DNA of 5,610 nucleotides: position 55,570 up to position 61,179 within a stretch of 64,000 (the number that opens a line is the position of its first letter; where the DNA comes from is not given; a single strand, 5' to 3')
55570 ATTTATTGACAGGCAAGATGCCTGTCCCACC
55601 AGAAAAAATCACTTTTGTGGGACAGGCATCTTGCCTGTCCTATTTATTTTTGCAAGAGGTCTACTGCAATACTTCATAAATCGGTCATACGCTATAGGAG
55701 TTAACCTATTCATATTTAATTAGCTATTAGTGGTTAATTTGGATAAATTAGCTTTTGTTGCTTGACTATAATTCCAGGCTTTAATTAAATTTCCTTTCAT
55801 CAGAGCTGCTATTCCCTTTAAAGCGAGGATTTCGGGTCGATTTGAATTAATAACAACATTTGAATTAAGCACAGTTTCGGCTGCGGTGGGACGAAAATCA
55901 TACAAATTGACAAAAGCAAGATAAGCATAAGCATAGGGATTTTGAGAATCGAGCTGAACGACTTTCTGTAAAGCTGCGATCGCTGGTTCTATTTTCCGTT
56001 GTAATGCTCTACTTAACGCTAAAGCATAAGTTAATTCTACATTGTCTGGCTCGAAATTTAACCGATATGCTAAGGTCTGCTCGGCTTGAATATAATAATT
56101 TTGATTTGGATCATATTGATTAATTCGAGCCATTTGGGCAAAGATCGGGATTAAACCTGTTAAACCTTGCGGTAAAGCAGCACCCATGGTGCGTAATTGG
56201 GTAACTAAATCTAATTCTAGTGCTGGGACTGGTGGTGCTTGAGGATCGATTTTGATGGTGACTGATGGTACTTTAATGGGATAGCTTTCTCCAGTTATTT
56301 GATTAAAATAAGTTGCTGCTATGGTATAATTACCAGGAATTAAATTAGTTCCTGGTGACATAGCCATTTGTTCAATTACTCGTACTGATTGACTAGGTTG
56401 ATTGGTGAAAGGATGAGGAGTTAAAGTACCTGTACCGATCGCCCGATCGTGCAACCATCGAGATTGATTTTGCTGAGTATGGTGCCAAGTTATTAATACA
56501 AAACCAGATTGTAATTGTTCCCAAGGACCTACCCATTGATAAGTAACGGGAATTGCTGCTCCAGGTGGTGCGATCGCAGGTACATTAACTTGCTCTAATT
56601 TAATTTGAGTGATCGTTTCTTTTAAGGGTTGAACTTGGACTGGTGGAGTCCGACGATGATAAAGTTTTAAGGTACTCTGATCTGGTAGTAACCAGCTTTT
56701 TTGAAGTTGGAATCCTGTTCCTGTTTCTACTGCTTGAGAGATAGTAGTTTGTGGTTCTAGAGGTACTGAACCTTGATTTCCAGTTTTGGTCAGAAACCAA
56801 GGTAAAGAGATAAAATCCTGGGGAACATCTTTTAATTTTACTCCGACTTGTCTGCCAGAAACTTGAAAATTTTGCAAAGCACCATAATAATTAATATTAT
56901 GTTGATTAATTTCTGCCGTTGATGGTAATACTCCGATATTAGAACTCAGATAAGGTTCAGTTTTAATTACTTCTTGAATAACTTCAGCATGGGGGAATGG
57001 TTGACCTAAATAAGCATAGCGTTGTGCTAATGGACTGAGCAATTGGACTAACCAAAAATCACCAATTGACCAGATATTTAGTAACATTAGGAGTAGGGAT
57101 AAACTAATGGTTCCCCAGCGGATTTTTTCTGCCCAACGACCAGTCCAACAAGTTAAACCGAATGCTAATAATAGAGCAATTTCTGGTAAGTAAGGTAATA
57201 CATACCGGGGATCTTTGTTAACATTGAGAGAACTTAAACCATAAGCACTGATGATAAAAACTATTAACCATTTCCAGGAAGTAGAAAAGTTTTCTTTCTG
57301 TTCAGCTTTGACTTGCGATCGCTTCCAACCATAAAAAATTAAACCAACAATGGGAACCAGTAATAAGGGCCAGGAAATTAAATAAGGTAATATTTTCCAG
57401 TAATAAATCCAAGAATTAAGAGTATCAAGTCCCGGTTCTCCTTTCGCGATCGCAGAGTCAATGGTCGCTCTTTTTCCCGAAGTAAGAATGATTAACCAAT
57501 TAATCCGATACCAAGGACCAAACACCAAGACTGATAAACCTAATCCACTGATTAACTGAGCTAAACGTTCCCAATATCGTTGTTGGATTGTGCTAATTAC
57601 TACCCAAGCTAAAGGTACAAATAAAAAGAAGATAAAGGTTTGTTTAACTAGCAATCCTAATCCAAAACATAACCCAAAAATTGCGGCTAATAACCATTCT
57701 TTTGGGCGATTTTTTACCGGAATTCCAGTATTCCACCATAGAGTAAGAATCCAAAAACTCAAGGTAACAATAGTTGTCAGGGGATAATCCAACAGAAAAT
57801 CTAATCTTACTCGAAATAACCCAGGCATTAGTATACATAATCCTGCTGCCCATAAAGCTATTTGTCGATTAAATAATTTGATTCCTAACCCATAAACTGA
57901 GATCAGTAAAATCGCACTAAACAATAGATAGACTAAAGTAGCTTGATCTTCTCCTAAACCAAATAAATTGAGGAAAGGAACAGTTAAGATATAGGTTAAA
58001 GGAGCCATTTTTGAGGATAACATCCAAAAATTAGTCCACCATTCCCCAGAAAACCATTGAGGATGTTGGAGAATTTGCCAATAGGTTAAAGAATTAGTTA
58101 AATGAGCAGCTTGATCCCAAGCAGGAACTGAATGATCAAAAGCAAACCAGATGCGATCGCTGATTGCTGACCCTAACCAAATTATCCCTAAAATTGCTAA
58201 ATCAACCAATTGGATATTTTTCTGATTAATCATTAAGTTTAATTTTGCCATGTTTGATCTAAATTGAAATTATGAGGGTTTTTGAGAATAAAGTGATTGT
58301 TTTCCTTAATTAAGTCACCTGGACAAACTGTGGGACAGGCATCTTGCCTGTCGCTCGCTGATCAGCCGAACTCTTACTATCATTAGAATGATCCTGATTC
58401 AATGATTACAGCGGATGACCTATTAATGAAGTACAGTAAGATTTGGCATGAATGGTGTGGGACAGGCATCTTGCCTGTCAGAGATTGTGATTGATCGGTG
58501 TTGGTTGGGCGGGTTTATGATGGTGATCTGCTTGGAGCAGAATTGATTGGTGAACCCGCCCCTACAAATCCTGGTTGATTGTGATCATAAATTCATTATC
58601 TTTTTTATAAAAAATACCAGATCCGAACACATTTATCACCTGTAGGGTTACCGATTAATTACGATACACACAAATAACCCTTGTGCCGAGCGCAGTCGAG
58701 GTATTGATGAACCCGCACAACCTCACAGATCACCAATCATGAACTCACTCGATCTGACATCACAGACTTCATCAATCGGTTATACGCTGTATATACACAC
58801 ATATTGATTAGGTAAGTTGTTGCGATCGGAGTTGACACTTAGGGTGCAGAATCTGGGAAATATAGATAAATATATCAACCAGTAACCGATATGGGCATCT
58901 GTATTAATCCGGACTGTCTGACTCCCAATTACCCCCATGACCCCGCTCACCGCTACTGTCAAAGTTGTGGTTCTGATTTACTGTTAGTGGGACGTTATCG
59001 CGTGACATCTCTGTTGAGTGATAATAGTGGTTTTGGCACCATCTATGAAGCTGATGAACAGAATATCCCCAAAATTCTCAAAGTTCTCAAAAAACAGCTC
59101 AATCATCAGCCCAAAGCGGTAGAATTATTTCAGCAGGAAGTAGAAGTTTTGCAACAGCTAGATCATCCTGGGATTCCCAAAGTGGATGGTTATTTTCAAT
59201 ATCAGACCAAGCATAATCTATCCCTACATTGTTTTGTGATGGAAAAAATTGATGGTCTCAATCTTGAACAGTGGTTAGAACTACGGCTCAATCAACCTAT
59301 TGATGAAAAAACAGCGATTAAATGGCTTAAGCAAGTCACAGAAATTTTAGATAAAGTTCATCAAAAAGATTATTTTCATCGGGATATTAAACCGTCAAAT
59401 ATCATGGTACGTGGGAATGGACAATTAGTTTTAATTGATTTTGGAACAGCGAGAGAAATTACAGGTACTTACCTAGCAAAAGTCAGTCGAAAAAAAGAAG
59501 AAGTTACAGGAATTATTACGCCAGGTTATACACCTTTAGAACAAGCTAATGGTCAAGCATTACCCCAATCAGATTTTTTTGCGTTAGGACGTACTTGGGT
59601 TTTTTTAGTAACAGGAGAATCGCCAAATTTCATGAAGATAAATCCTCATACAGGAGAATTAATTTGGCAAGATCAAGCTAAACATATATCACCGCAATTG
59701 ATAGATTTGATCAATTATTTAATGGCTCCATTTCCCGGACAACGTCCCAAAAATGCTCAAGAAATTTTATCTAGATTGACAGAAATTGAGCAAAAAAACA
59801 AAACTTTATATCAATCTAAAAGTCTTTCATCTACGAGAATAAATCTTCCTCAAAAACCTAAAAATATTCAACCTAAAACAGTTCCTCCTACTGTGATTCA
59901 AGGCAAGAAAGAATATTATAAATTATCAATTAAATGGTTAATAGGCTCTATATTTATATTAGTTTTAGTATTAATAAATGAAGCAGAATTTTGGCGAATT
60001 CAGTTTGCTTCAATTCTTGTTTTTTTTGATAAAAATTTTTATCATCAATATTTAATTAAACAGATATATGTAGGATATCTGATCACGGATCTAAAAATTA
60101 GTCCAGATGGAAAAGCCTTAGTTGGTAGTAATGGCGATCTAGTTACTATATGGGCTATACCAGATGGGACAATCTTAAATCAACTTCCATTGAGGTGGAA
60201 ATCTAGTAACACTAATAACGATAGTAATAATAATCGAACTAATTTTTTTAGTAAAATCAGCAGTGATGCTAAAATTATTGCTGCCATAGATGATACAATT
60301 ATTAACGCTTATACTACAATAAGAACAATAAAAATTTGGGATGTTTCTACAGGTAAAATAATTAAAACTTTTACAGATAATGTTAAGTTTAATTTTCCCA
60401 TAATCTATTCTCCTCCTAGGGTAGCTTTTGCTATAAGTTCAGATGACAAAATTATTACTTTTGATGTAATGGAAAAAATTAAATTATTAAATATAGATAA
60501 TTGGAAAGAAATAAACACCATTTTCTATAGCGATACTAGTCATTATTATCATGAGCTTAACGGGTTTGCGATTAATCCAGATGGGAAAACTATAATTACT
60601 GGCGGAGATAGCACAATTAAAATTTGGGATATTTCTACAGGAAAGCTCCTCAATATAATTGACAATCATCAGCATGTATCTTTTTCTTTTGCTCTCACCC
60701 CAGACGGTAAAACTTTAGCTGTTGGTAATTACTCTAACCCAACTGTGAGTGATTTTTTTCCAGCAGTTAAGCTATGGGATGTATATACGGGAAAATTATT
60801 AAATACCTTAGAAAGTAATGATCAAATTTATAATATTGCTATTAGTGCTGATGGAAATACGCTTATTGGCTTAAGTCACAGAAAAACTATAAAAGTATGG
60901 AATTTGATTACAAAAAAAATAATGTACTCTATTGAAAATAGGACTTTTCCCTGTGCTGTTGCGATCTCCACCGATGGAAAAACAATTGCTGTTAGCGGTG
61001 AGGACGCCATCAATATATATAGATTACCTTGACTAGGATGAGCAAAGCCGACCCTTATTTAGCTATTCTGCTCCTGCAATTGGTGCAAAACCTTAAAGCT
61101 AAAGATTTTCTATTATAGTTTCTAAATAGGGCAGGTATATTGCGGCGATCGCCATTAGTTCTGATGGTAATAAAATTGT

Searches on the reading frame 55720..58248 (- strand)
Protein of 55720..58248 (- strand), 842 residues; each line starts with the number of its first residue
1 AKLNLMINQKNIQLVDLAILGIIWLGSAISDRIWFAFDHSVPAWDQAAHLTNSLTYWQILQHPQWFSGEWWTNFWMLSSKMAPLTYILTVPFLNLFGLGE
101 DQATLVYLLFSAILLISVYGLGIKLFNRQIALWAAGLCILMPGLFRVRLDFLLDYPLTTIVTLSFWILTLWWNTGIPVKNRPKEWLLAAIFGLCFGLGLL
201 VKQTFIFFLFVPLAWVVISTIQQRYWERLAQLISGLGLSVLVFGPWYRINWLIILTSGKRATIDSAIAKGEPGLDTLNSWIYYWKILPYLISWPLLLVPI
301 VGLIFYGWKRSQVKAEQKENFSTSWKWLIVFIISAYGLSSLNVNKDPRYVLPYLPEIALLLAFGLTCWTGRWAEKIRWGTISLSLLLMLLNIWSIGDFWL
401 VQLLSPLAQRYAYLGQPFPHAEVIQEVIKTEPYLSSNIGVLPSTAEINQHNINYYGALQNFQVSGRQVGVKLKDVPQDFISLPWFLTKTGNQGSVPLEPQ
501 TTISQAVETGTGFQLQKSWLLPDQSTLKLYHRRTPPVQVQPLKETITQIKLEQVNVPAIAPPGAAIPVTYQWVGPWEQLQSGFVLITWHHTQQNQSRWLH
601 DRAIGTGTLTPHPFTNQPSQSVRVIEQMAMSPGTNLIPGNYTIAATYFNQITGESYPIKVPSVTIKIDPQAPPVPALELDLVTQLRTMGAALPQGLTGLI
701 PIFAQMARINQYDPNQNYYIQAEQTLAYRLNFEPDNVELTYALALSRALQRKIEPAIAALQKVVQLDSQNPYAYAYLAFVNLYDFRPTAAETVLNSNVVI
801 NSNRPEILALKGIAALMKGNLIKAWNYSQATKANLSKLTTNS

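Call 78: search_protein_families(library=pfam, proteins=[window:55720-58248:-], max_evalue=0.00001)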
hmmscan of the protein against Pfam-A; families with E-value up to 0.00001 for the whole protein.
window:55720-58248:- (842 aa): 2 families
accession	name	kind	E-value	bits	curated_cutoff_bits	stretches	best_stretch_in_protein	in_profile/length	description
PF13231.12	PMT_2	-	1.9e-11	44.9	26.1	1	83-246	4-157/160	Dolichyl-phosphate-mannose-protein mannosyltransferase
PF02366.24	PMT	-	2e-06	28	22.7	1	103-232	86-211/245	Dolichyl-phosphate-mannose-protein mannosyltransferase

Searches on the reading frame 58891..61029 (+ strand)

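Call 78: search_protein_families(library=pfam, proteins=[window:58891-61029:+], max_evalue=0.00001)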
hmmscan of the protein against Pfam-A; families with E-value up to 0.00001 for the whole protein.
window:58891-61029:+ (713 aa): 27 families (the best 25 are shown)
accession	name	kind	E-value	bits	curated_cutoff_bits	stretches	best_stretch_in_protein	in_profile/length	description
PF00069.31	Pkinase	-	1.4e-28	100.5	31.7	1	48-293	12-258/263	Protein kinase domain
PF25174.1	Beta-prop_THOC3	-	2.5e-27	96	305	2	478-681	69-251/272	THOC3 beta-propeller domain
PF25173.1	Beta-prop_WDR3_1st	-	7.9e-23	81.5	154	2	525-710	6-182/184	WDR3 first beta-propeller domain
PF24814.1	WD40_Prp19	-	4.5e-19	69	320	1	480-711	31-246/281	Prp19 WD40 domain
PF07714.23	PK_Tyr_Ser-Thr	-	1.9e-18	67.1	23.1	1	48-287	12-250/258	Protein tyrosine and serine/threonine kinase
PF25175.1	Beta-prop_WDR5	-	2e-16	60.6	250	1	555-702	54-197/296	WDR5 beta-propeller domain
PF00400.38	WD40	-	9.9e-16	57.9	27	0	555-580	13-39/39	WD domain, G-beta repeat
PF24807.1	WD40_CDC20-Fz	-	1.5e-14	54.5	200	1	469-705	64-286/292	CDC20/Fizzy WD40 domain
PF24817.1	WD40_WDHD1_1st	-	3.1e-14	53.3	109.9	1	479-613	151-284/291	WDHD1 first WD40 domain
PF25168.1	Beta-prop_WDR36-Utp21_2nd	-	3.5e-14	53.3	84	1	550-710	154-307/335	WDR36/Utp21 second beta-propeller domain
PF25172.1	Beta-prop_WDR3_2nd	-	1.1e-12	48.3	140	1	513-709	5-201/293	WDR3 second beta-propeller domain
PF23414.1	Beta-prop_EML_2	-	1.5e-12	47.9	90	0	556-658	1-96/266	Echinoderm microtubule-associated protein second beta-propeller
PF25391.1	WD40_Gbeta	-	1.9e-11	44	150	1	564-708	154-293/340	G protein beta WD-40 repeat protein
PF24796.1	WDR55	-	1.4e-10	41.2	200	1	529-711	30-207/296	WDR55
PF24805.1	EIF3I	-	6.3e-10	39.1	200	0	478-595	74-189/324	EIF3I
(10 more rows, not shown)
